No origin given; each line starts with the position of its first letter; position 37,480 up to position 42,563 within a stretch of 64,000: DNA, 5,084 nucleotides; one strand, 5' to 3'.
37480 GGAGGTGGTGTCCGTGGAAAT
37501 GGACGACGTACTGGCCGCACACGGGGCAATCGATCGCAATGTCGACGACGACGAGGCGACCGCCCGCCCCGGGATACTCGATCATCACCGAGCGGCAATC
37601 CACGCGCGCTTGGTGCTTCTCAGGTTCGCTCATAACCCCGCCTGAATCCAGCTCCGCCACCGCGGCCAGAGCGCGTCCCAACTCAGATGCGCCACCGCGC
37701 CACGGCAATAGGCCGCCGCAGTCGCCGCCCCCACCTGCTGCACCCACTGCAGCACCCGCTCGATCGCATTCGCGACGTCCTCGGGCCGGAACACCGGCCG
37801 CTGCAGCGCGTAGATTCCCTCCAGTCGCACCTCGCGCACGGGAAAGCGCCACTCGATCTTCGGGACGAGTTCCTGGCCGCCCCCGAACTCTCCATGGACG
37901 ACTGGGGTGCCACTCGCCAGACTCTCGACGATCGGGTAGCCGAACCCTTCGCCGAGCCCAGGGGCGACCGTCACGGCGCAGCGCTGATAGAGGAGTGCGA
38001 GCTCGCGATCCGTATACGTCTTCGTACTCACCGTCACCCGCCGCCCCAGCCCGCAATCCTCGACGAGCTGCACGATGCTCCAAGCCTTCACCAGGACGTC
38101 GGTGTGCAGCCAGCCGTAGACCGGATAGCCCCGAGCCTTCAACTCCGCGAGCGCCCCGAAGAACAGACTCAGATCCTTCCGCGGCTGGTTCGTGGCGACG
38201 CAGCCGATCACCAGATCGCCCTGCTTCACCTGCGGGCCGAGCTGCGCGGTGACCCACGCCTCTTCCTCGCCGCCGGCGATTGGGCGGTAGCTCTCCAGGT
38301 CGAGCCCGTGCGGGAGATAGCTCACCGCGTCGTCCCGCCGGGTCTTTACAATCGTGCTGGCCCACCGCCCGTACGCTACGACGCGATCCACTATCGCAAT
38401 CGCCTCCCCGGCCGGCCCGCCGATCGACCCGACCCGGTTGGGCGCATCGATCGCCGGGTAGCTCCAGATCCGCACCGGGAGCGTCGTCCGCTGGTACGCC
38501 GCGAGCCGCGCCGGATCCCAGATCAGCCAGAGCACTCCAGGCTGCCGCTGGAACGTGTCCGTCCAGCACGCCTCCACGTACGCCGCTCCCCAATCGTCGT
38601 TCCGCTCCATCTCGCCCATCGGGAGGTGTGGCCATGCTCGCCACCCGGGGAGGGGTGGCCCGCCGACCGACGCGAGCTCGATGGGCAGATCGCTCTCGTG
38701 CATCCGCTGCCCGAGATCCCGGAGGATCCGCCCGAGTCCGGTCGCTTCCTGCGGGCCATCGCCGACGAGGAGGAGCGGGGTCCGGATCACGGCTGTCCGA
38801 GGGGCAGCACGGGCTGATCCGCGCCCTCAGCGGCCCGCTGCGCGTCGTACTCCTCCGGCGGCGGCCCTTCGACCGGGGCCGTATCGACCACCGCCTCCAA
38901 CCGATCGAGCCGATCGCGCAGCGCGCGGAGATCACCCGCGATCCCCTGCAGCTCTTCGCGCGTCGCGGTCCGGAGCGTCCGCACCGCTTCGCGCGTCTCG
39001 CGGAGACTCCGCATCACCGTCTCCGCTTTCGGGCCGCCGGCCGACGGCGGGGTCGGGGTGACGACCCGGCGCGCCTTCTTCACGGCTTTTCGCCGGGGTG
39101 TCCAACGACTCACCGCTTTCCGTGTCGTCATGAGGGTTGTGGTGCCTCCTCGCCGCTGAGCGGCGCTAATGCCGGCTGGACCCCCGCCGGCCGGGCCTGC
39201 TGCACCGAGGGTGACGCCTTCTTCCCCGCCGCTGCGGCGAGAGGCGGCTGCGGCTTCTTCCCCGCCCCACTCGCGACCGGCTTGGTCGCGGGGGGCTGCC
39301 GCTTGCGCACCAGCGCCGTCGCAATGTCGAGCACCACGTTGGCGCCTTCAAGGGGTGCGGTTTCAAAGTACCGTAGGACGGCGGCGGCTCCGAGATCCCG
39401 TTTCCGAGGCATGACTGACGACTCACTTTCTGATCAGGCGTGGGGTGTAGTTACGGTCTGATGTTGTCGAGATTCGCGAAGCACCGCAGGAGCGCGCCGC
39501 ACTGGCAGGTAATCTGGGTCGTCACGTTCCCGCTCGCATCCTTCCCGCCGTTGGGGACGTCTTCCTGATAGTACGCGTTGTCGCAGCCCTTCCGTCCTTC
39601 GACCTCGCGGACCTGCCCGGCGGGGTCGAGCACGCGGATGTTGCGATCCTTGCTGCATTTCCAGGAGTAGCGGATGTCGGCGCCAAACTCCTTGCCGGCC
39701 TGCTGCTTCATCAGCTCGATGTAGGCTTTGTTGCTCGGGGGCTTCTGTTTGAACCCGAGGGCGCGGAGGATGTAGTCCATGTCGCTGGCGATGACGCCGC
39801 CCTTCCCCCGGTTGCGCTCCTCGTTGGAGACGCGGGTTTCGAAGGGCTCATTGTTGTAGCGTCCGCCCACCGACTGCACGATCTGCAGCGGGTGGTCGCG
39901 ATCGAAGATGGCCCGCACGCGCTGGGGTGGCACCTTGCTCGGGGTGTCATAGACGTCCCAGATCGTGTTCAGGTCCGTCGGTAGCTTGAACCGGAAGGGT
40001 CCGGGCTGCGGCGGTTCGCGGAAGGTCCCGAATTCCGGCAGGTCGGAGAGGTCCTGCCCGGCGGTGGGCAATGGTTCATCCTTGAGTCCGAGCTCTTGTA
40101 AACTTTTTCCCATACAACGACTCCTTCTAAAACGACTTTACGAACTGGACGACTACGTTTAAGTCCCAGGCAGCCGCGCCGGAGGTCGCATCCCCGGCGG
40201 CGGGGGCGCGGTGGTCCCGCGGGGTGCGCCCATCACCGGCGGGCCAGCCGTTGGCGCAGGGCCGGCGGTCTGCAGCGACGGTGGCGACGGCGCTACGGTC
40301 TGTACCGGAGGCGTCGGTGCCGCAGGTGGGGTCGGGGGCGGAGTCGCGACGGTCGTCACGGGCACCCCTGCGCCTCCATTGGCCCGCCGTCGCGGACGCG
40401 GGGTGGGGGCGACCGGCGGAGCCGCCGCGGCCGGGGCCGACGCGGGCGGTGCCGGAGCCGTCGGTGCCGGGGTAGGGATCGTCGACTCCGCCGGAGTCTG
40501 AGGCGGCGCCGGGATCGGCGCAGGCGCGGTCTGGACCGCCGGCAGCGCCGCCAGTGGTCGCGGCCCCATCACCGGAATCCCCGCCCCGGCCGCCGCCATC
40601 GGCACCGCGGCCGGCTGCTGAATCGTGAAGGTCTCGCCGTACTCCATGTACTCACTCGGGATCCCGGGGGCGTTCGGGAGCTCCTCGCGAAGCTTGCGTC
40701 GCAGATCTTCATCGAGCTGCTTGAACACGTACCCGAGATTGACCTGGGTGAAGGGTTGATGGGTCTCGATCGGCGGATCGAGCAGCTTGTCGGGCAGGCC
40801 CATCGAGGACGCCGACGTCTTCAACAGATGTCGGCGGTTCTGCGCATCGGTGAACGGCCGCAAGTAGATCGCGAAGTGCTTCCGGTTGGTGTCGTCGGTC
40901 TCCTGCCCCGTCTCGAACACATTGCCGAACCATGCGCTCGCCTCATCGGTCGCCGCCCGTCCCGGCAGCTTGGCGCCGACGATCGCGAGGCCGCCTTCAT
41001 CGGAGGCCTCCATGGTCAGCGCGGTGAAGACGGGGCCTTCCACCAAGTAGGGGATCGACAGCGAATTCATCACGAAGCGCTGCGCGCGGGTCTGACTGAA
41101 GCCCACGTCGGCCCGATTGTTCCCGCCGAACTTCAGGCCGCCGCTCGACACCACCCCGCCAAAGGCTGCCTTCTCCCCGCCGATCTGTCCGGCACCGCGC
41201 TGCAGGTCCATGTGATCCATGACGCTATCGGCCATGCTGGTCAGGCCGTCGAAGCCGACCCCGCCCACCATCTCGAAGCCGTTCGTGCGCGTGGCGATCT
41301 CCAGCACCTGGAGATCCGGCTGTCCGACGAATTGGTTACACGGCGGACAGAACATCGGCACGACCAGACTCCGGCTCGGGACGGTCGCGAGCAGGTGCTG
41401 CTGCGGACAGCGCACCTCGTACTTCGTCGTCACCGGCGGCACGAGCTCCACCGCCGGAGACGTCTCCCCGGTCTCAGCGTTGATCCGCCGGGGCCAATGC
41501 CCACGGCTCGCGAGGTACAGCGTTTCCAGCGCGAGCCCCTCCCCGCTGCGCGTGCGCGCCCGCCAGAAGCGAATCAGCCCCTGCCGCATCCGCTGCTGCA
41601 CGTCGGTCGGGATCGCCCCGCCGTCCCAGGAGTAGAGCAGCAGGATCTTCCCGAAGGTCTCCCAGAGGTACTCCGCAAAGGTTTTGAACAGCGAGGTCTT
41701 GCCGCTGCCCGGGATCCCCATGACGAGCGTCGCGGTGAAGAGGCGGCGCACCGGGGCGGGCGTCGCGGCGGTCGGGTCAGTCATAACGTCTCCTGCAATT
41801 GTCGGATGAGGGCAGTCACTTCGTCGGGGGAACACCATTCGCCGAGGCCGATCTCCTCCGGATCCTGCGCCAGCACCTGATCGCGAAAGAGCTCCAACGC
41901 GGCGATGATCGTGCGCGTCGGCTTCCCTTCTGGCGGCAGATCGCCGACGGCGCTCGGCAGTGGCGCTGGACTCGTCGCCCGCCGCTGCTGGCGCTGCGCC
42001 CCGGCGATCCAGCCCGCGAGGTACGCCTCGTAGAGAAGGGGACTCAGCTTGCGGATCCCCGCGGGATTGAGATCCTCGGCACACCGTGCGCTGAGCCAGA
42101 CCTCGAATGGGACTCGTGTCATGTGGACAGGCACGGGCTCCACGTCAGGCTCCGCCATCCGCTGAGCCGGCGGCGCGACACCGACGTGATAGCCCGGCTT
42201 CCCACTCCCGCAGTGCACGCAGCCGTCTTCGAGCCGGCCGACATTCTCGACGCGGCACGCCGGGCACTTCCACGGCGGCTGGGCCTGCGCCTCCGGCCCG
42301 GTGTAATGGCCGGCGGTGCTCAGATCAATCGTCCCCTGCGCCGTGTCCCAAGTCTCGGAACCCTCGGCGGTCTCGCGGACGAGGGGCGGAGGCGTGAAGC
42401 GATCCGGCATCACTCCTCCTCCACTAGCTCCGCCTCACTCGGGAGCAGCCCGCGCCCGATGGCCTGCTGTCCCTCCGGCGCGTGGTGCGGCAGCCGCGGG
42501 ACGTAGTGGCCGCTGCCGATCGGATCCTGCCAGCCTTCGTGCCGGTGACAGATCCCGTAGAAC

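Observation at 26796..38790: Sugar-modification island interleaved with the replication genes: candidate multi-step glycosylation or hypermodification pathway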

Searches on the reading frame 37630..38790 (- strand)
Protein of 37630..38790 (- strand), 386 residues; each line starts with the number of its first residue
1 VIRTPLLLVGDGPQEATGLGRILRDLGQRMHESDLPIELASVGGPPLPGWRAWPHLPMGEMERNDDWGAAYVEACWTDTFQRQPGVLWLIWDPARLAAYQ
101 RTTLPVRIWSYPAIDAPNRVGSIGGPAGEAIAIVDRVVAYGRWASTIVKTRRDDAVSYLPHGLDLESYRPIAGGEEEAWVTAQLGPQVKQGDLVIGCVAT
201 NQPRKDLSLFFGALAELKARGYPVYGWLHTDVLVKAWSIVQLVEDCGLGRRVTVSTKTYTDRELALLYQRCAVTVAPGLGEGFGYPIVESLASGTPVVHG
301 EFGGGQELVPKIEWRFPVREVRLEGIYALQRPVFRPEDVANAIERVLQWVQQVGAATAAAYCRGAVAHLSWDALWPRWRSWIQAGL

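Call 5: search_protein_families(library=pfam, proteins=[window:37630-38790:-], max_evalue=0.01)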
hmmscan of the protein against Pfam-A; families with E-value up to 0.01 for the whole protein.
window:37630-38790:- (386 aa): 3 families
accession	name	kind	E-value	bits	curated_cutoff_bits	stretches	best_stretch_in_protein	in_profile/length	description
PF00534.26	Glycos_transf_1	-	1.6e-10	41.3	26.4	1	190-309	13-131/172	Glycosyl transferases group 1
PF13692.12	Glyco_trans_1_4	-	2.1e-10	41.5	27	1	194-311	3-117/142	Glycosyl transferases group 1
PF20706.3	GT4-conflict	-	8.6e-05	22.1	26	1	251-372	260-379/385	Family 4 Glycosyltransferase in conflict systems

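Call 7: search_protein_families(library=phrogs, proteins=[window:37630-38790:-], max_evalue=0.01)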
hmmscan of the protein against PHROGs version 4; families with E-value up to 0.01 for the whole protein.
window:37630-38790:- (386 aa): 3 families
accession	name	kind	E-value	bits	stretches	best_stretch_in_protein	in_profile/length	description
phrog_2170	-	moron, auxiliary metabolic gene and host takeover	2.1e-24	87.3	1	129-348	123-336/374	glycosyltransferase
phrog_4356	-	moron, auxiliary metabolic gene and host takeover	0.00065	20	1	201-301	144-224/307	glycosyltransferase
phrog_26352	-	unknown function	0.0059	16.5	1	264-367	232-334/346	-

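Call 8: search_protein_families(library=ncbifam, proteins=[window:37630-38790:-], max_evalue=0.01)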
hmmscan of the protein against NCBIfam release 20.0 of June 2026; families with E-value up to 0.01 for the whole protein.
window:37630-38790:- (386 aa): 6 families
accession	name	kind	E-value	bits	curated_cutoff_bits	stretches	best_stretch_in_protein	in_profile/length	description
TIGR03449.1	mycothiol_MshA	equivalog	1.7e-09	37.1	462.5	1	153-305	187-338/406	D-inositol-3-phosphate glycosyltransferase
TIGR03088.1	stp2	hypoth_equivalog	6.5e-08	32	409.05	1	156-310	162-312/374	TIGR03088 family PEP-CTERM/XrtA system glycosyltransferase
TIGR04047.1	MSMEG_0565_glyc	hypoth_equivalog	1.6e-07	30.8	259.85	1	253-324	259-332/373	MSMEG_0565 family glycosyltransferase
NF053787.1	GlcN_PG_synth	equivalog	0.0001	21.3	480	1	250-311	241-302/361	N-acetylglucosaminyl phosphatidylglycerol synthase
TIGR02472.1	sucr_P_syn_N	equivalog_domain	0.0001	21.2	576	1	264-324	330-394/439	sucrose-phosphate synthase, putative, glycosyltransferase domain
TIGR02149.1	glgA_Coryne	subfamily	0.00032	19.9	302.4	1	256-373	269-378/391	glycogen synthase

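Call 16: find_related_loci(query=window:37630-38790:-, collection=genome_contigs, flank=10000)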
Query window:37630-38790:- (386 aa) in genome_contigs; peptide patterns used: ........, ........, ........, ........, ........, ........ (x = any residue, [..] = any of these).
74 stretches matched a pattern, but none encodes a relative of the query by tblastn (E <= 1e-3).

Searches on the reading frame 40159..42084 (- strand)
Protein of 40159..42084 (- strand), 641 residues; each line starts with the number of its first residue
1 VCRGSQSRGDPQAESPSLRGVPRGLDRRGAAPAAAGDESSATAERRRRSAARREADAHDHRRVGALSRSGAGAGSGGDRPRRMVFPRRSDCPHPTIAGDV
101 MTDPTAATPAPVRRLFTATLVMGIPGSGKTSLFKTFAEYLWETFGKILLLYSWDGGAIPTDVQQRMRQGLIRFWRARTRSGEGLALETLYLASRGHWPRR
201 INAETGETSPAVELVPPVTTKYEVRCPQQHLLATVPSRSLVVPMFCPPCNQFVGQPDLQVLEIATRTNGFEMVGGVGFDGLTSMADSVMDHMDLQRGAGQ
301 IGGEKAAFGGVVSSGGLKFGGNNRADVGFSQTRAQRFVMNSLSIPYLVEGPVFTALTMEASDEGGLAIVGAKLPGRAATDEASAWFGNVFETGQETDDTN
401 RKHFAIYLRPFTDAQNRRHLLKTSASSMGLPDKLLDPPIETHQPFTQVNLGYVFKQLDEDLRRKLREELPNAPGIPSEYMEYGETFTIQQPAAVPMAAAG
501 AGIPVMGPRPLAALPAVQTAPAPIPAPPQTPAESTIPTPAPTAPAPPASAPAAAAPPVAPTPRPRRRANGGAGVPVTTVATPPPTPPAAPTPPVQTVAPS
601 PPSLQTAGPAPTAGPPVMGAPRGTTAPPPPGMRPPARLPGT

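Call 6: search_protein_families(library=pfam, proteins=[window:40159-42084:-], max_evalue=0.01)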
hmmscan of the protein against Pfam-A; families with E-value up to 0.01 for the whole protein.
window:40159-42084:- (641 aa): 0 families

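Call 70: search_protein_families(library=phrogs, proteins=[window:40159-42084:-], max_evalue=0.01)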
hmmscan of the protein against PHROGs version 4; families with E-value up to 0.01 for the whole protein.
window:40159-42084:- (641 aa): 1 family
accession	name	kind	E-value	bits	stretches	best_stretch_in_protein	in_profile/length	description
phrog_124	-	DNA, RNA and nucleotide metabolism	0.00033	21.1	0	119-161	46-79/382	Sak4-like ssDNA annealing protein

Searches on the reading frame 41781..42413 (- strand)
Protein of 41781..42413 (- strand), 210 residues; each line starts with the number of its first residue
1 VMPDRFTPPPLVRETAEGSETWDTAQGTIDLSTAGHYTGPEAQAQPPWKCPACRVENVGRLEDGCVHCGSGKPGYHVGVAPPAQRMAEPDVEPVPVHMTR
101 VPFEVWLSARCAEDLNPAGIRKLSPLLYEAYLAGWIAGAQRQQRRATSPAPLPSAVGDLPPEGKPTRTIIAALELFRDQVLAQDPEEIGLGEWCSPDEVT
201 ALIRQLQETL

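Call 58: search_protein_families(library=pfam, proteins=[window:41781-42413:-], max_evalue=1)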
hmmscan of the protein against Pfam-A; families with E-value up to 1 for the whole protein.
window:41781-42413:- (210 aa): 1 family
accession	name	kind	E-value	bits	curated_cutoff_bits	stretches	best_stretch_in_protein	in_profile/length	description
PF00641.23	Zn_ribbon_RanBP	-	0.18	11.5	27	0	47-57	4-14/30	Zn-finger in Ran binding protein and others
